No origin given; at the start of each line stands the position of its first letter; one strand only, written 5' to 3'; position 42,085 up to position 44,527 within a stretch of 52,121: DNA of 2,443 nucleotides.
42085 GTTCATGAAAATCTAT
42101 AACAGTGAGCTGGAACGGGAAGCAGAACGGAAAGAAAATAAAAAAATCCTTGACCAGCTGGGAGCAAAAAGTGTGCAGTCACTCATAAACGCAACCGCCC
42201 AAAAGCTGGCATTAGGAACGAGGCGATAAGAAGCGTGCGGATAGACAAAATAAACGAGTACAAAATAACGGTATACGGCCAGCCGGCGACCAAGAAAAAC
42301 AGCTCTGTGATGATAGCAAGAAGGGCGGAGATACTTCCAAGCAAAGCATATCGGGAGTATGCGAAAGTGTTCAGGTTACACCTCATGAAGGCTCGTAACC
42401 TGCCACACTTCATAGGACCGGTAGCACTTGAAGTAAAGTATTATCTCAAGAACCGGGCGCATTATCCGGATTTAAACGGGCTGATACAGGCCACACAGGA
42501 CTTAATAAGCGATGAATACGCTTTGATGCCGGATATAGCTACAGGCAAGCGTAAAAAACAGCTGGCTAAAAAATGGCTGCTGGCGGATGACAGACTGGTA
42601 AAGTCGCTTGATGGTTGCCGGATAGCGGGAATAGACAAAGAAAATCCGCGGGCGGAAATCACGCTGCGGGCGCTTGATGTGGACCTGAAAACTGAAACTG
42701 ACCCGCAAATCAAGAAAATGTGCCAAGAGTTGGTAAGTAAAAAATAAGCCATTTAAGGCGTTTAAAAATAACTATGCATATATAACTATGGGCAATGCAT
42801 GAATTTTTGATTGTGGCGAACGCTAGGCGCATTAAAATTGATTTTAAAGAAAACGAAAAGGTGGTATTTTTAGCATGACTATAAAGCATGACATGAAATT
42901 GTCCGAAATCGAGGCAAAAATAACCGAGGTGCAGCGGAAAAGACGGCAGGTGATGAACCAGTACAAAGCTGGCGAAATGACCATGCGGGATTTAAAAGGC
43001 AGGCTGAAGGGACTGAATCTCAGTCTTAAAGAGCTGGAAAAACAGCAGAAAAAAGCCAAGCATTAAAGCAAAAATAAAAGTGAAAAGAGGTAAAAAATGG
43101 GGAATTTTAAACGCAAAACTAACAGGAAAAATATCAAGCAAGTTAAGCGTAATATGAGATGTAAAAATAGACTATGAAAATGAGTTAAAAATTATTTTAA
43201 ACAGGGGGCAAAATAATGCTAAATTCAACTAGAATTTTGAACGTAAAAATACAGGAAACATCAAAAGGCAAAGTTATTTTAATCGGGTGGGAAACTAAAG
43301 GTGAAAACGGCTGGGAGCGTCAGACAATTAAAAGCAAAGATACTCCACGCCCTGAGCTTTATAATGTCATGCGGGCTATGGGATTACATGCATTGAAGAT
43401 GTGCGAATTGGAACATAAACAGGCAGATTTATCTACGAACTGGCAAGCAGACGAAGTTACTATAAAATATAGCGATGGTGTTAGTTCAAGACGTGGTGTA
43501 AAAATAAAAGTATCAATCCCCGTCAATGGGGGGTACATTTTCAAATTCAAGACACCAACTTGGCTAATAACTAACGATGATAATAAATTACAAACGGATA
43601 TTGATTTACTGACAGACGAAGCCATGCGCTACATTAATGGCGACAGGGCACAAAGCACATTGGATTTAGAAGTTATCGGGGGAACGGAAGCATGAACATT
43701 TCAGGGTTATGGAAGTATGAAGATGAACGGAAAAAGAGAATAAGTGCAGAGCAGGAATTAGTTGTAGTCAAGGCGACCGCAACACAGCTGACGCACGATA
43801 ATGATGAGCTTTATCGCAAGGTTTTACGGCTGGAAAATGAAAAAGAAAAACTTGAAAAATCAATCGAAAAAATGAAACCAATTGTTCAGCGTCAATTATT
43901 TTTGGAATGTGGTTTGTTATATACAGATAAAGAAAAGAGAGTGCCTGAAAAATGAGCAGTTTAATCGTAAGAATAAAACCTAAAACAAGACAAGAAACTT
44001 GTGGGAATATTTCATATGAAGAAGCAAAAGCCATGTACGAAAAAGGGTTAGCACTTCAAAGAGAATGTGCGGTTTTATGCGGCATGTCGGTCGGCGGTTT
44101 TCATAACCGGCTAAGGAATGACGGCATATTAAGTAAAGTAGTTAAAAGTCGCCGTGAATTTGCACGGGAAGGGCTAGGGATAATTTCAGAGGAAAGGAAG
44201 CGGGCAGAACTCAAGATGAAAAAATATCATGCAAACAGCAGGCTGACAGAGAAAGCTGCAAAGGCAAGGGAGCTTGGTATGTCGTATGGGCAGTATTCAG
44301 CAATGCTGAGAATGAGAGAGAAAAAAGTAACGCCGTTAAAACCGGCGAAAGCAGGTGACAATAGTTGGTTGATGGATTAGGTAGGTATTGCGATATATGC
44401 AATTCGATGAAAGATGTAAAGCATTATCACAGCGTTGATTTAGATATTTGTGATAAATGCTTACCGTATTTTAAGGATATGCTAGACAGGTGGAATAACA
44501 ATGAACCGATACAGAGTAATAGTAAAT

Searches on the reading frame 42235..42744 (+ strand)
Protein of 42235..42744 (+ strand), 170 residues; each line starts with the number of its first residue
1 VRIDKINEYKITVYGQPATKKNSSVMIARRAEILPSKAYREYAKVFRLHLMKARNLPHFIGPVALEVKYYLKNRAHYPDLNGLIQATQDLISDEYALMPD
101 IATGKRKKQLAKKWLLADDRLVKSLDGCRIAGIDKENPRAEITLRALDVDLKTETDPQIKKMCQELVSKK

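Call 71: search_protein_families(library=pfam, max_evalue=1, proteins=[window:42235-42744:+])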
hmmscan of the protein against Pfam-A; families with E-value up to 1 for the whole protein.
window:42235-42744:+ (170 aa): 2 families
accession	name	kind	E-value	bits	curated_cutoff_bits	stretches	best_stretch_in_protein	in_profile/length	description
PF05866.16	RusA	-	0.00086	20.4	22.8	1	15-78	2-80/124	Endodeoxyribonuclease RusA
PF16005.11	MOEP19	-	0.2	12.1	30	1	4-32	52-80/86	KH-like RNA-binding domain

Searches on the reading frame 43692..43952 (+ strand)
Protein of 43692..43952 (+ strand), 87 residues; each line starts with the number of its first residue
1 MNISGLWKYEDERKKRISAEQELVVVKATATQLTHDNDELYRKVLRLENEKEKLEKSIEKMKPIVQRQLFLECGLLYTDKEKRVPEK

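Call 77: search_protein_families(library=pfam, max_evalue=1, proteins=[window:43692-43952:+])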
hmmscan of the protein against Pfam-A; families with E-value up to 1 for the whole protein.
window:43692-43952:+ (87 aa): 2 families
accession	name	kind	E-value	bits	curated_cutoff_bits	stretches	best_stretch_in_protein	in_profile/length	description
PF05837.17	CENP-H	-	0.0014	18.9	29.9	1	13-66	102-153/202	Centromere protein H (CENP-H)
PF10211.14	Ax_dynein_light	-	0.017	15.6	26.4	1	14-68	112-166/187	Axonemal dynein light chain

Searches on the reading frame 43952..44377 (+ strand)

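Call 77: search_protein_families(library=pfam, max_evalue=1, proteins=[window:43952-44377:+])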
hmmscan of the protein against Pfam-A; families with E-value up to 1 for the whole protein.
window:43952-44377:+ (142 aa): 1 family
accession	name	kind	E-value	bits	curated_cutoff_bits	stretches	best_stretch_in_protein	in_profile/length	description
PF03683.19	UPF0175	-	0.087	13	27.9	1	24-59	24-59/75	Uncharacterised protein family (UPF0175)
